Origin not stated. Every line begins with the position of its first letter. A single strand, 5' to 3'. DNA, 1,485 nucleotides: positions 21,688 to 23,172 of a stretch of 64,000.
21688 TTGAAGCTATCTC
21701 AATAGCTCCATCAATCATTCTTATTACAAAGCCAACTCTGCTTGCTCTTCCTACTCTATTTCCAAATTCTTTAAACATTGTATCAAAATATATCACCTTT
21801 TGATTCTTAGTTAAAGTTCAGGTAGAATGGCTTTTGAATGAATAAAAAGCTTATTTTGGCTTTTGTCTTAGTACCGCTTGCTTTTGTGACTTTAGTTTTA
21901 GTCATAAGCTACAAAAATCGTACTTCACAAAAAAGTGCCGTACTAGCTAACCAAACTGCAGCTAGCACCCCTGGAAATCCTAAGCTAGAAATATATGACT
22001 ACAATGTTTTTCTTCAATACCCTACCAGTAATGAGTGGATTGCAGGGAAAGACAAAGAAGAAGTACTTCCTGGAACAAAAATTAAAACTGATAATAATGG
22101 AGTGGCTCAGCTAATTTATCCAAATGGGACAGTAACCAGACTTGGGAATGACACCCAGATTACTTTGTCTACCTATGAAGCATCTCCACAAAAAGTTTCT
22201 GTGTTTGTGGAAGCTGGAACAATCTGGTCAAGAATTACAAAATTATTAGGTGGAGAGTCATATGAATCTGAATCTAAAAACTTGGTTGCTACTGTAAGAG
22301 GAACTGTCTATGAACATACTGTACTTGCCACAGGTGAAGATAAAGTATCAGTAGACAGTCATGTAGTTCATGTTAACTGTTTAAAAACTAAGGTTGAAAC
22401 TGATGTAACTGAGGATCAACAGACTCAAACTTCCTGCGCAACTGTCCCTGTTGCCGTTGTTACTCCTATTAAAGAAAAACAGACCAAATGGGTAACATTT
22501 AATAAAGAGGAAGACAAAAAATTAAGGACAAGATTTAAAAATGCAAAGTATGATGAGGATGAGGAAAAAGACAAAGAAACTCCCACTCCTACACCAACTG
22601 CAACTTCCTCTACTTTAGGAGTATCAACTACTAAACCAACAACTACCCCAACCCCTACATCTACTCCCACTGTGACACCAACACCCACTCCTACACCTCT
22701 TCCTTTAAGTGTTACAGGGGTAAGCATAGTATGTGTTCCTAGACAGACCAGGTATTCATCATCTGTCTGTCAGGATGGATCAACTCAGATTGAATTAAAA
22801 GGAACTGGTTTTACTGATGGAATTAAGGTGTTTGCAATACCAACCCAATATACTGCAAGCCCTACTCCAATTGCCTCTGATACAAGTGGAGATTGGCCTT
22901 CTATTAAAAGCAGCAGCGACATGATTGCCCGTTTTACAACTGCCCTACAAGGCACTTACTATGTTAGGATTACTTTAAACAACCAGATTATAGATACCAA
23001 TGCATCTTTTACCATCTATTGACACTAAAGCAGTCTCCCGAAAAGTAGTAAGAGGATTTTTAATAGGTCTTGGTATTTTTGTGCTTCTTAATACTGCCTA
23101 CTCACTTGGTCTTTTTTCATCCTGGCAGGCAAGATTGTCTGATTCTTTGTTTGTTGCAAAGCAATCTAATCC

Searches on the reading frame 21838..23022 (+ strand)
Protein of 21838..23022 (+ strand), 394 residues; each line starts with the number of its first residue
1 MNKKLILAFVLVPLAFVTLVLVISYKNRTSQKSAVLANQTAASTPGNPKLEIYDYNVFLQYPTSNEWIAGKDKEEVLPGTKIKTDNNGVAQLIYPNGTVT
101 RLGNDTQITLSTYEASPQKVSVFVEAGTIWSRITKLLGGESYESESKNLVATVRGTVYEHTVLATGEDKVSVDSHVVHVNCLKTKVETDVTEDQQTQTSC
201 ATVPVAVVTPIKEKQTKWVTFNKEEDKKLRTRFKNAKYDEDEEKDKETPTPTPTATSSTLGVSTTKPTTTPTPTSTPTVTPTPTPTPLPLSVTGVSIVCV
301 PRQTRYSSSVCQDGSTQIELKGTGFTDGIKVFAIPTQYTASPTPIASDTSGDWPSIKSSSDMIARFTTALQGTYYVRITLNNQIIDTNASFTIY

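Call 59: search_protein_families(library=ncbifam, proteins=[window:21838-23022:+], max_evalue=0.00001)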
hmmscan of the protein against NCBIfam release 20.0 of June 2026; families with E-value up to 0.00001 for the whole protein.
window:21838-23022:+ (394 aa): 2 families
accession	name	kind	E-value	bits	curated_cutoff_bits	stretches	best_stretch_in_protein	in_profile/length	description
NF047849.1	Lsa33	exception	2.2e-06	27.1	420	1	73-180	54-165/310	surface adhesin Lsa33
NF047876.1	Lsa19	exception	9.3e-06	25.5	250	0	74-160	33-116/182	adhesin Lsa19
